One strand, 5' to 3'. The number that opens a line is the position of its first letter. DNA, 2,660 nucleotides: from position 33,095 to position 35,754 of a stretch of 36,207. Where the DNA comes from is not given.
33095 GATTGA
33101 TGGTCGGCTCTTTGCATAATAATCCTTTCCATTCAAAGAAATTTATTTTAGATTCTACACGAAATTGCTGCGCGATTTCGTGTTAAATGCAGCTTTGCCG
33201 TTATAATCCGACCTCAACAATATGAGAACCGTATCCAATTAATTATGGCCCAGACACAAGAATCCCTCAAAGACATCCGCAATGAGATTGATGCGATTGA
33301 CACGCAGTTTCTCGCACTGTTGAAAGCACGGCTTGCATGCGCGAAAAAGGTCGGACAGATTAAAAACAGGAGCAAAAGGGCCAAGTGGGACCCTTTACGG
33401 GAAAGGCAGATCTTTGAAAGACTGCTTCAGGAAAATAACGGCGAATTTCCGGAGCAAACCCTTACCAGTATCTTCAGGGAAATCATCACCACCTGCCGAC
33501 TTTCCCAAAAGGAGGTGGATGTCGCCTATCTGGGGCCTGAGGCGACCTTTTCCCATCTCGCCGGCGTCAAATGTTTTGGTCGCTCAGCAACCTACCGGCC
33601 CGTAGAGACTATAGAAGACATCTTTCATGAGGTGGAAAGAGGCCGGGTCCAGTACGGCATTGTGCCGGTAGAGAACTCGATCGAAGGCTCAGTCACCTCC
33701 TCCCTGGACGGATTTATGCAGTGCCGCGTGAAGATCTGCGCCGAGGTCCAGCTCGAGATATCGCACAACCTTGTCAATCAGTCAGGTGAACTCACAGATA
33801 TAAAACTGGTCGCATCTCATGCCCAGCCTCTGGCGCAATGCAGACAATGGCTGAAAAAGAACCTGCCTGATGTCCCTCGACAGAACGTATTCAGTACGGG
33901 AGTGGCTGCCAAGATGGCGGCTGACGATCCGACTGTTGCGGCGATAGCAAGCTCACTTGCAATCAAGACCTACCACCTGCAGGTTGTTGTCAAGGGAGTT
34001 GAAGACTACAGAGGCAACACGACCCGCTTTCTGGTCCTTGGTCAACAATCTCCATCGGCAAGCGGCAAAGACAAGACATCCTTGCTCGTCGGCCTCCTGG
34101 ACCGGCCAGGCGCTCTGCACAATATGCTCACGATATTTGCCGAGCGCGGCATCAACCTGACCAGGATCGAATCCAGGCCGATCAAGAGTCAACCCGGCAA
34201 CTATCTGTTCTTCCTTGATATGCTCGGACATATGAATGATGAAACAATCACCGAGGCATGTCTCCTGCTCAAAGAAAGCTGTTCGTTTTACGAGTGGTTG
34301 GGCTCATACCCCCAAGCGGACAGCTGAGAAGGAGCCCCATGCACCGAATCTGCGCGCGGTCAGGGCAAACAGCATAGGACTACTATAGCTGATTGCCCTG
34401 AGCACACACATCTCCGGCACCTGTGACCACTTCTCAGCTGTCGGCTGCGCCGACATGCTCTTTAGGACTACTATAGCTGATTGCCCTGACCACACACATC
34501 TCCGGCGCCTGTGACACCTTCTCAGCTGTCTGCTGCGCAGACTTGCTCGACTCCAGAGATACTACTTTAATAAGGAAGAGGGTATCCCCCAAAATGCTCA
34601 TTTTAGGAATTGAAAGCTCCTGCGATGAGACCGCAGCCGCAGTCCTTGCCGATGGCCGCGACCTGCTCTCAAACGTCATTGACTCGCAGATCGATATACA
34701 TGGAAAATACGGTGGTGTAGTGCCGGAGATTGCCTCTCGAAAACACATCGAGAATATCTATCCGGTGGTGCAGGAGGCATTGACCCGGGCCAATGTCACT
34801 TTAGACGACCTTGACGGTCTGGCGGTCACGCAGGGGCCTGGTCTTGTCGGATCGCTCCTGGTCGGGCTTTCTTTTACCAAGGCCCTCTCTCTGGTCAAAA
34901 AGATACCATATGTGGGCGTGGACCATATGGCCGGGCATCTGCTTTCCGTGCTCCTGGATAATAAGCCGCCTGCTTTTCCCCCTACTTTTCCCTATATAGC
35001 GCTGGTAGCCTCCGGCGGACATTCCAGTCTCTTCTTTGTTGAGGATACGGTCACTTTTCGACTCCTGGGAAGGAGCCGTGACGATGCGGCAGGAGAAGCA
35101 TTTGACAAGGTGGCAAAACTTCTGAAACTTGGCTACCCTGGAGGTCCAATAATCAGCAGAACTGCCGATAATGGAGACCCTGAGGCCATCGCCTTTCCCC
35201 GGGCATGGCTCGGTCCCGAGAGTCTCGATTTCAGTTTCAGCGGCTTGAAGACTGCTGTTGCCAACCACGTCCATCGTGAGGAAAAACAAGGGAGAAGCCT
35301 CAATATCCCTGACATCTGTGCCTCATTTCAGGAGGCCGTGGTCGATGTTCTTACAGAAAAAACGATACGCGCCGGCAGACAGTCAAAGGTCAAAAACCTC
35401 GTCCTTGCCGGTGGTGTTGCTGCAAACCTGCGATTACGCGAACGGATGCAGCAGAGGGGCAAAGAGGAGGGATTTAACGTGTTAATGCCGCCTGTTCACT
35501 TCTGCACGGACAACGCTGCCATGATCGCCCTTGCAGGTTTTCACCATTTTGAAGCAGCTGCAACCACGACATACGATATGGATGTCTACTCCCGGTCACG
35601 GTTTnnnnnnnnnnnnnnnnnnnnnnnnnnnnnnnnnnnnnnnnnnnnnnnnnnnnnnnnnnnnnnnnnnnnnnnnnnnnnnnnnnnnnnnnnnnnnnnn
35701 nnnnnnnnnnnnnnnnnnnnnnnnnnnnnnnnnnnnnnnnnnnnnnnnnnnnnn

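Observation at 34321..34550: Tandem 88-nt non-coding duplication between pheA and tsaD with a compensatory stem substitution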

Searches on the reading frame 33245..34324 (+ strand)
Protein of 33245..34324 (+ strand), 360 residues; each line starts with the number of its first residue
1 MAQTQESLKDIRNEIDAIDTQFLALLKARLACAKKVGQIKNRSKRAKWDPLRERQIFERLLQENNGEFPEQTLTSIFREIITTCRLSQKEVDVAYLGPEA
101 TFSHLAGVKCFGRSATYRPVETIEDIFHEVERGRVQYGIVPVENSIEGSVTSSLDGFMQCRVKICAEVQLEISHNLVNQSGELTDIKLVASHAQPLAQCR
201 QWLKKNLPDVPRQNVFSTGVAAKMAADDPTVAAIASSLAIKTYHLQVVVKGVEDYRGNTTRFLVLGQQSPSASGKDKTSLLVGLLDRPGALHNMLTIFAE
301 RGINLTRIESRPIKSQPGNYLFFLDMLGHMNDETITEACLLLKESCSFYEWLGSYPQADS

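Call 52: find_related_loci(query=window:33245-34324:+, collection=metagenome_contigs, flank=1500)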
Query window:33245-34324:+ (360 aa) in metagenome_contigs; peptide patterns used: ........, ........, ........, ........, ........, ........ (x = any residue, [..] = any of these).
180 stretches matched a pattern; 45 encode a relative of the query (tblastn E <= 1e-3); 45 distinct loci.
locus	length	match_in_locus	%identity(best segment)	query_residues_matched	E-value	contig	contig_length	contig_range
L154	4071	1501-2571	74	3-359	0e+0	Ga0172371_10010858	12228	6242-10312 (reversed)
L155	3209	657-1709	74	7-357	0e+0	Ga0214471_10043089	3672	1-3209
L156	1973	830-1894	72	4-358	0e+0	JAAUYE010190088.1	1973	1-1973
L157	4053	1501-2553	73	7-357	0e+0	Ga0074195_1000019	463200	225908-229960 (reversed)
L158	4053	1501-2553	73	7-357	0e+0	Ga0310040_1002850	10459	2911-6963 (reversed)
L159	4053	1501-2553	73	7-357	0e+0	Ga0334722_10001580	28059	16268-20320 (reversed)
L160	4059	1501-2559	73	7-359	0e+0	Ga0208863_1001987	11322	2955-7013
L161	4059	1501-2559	73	7-359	0e+0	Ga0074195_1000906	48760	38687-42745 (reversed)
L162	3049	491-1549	73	7-359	0e+0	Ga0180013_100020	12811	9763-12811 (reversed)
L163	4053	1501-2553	73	7-357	0e+0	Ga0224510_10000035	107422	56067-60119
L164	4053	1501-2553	74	7-357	0e+0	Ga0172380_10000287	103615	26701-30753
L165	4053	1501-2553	72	7-357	0e+0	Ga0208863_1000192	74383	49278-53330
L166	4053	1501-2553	73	7-357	0e+0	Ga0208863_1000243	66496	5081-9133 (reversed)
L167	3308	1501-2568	71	3-358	0e+0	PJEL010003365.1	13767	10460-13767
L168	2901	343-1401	71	7-359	0e+0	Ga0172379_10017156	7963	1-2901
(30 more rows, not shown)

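Call 57: search_protein_families(library=ncbifam, proteins=[window:33245-34324:+], max_evalue=1e-10)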
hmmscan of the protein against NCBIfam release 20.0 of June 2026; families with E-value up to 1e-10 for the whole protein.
window:33245-34324:+ (360 aa): 10 families
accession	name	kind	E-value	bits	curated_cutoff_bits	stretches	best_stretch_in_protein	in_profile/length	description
NF008865.0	PRK11898.1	equivalog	3.4e-86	288.9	219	1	92-357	3-278/284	prephenate dehydratase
NF007910.0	PRK10622.1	equivalog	4.8e-53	180.4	577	1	4-357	3-377/386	bifunctional chorismate mutase/prephenate dehydratase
NF008866.0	PRK11899.1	equivalog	1.1e-49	169.2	359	1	89-359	4-277/283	prephenate dehydratase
TIGR01807.1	CM_P2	equivalog_domain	8.3e-17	61.3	69.55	1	8-81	1-76/76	chorismate mutase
TIGR01801.1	CM_A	equivalog_domain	2.4e-16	59.8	106.35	1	4-85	2-83/102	chorismate mutase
NF009239.0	PRK12595.1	equivalog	5.6e-16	58.5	279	1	4-84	2-82/360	bifunctional 3-deoxy-7-phosphoheptulonate synthase/chorismate mutase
TIGR01805.1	CM_mono_grmpos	equivalog_domain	1.2e-12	47.9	71.2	1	8-85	1-78/81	chorismate mutase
TIGR01791.2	CM_archaeal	equivalog_domain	1.8e-11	43.8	66.95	1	8-86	1-80/83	chorismate mutase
NF008400.0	PRK11199.1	equivalog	4.1e-11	42.4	273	1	5-99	2-97/374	bifunctional chorismate mutase/prephenate dehydrogenase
NF004698.0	PRK06034.1-4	equivalog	4.8e-11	42.6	349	1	2-145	4-151/287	hypothetical protein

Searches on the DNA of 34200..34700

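Call 4: search_rna_families(source=window, start=34200, end=34700, threshold=evalue, max_evalue=10, show_alignments=3)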
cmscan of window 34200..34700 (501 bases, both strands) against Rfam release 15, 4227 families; matches with E-value up to 10: 8.
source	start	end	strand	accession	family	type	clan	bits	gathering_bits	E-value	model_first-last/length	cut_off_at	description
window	34326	34435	-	RF03828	MIR831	Gene; miRNA;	-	27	100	0.0018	1-181/181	no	MIR831 microRNA precursor family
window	34325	34524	-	RF04187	MIR862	Gene; miRNA;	-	26.8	100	0.0024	1-110/110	no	MIR862 microRNA precursor family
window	34334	34427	-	RF03703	mir-3622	Gene; miRNA;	-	24.3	78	0.045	1-84/84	no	mir-3622 microRNA precursor family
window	34439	34513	+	RF01168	SNORD126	Gene; snRNA; snoRNA; CD-box;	-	16.7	55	1.6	1-77/77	no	Small nucleolar RNA SNORD126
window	34233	34322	+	RF01574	DdR6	Gene; snRNA; snoRNA; CD-box;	-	16.1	90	5.3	1-86/86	no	Dictyostelium snoRNA DdR6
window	34356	34407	+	RF03327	mir-1266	Gene; miRNA;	-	15.7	70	4.7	1-82/82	no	mir-1266 microRNA precursor family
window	34570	34616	+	RF01360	CRISPR-DR47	Gene; CRISPR;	-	14.7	39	6.7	1-37/37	no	CRISPR RNA direct repeat element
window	34647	34692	+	RF01144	sR17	Gene; snRNA; snoRNA; CD-box;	-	11.9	36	3.6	1-55/55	no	Small nucleolar RNA sR17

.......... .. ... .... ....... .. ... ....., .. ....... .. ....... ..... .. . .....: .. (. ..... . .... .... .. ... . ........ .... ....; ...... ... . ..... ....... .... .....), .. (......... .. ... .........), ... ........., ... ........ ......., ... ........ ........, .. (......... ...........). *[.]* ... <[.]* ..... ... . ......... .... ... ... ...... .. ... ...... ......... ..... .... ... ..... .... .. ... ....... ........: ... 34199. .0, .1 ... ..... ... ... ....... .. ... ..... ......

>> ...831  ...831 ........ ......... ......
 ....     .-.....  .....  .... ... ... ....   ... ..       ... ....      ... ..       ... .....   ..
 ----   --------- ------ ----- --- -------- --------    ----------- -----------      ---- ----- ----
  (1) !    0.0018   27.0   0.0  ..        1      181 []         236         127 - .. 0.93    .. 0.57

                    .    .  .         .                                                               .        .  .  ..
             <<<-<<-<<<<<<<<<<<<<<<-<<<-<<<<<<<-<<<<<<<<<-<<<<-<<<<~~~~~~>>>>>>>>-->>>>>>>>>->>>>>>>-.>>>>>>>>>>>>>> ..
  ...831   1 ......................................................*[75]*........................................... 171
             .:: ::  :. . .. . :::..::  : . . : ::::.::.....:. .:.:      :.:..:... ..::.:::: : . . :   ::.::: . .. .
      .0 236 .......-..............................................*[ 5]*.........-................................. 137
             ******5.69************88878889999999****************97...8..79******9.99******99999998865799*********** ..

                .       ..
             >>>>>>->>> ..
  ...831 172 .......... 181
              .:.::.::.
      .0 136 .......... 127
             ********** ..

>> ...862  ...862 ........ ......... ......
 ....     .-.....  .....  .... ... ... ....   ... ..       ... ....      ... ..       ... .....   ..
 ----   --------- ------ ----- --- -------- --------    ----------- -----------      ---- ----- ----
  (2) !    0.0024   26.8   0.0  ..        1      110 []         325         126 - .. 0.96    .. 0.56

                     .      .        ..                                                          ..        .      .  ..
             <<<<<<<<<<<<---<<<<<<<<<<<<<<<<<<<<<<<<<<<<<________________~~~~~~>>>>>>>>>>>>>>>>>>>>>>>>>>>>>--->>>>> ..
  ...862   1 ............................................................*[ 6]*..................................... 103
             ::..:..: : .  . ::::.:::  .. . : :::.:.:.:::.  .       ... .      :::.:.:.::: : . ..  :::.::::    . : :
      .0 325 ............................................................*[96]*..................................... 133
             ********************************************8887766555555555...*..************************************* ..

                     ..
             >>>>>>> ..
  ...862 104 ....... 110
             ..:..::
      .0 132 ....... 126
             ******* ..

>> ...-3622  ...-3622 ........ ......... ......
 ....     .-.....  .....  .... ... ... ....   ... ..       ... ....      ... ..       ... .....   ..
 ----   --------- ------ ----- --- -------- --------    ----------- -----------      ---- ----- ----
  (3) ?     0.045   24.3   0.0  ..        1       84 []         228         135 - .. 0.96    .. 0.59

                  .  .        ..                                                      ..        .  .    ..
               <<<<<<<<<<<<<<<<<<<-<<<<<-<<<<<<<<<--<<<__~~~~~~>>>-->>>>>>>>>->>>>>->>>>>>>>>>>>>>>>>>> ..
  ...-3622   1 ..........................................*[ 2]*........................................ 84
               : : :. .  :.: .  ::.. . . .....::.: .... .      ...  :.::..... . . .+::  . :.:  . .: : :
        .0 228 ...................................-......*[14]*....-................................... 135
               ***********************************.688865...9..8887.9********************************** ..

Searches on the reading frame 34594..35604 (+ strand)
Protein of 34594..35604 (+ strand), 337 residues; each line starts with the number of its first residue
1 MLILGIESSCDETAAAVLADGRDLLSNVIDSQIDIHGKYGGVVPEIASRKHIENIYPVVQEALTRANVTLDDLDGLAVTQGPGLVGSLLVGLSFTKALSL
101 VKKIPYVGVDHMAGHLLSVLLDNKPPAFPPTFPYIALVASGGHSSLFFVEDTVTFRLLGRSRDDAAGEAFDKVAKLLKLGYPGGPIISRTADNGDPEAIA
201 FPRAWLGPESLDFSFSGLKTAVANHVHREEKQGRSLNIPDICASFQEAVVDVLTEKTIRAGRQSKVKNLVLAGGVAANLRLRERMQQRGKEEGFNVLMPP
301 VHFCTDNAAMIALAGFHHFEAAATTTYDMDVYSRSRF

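Call 57: search_protein_families(library=ncbifam, proteins=[window:34594-35604:+], max_evalue=1e-10)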
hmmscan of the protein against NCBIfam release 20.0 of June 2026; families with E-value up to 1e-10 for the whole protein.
window:34594-35604:+ (337 aa): 5 families
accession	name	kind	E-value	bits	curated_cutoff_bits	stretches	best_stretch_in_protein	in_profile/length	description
TIGR03723.1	T6A_TsaD_YgjD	equivalog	5e-130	433.2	296.1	1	3-319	1-313/314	tRNA (adenosine(37)-N6)-threonylcarbamoyltransferase complex transferase subunit TsaD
TIGR00329.1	gcp_kae1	subfamily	5.2e-103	344.5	207.8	1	4-312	1-305/305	tRNA (adenosine(37)-N6)-threonylcarbamoyltransferase complex transferase subunit TsaD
TIGR03722.2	arch_KAE1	equivalog_domain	1.6e-57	195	375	1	3-326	1-304/323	KEOPS complex N(6)-L-threonylcarbamoyladenine synthase Kae1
NF007174.0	PRK09605.1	equivalog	3e-57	194.3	447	1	1-325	1-305/535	bifunctional N(6)-L-threonylcarbamoyladenine synthase/serine/threonine protein kinase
TIGR03725.1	T6A_YeaZ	equivalog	4e-14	53.1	69.3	1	3-113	1-95/212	tRNA (adenosine(37)-N6)-threonylcarbamoyltransferase complex dimerization subunit type 1 TsaB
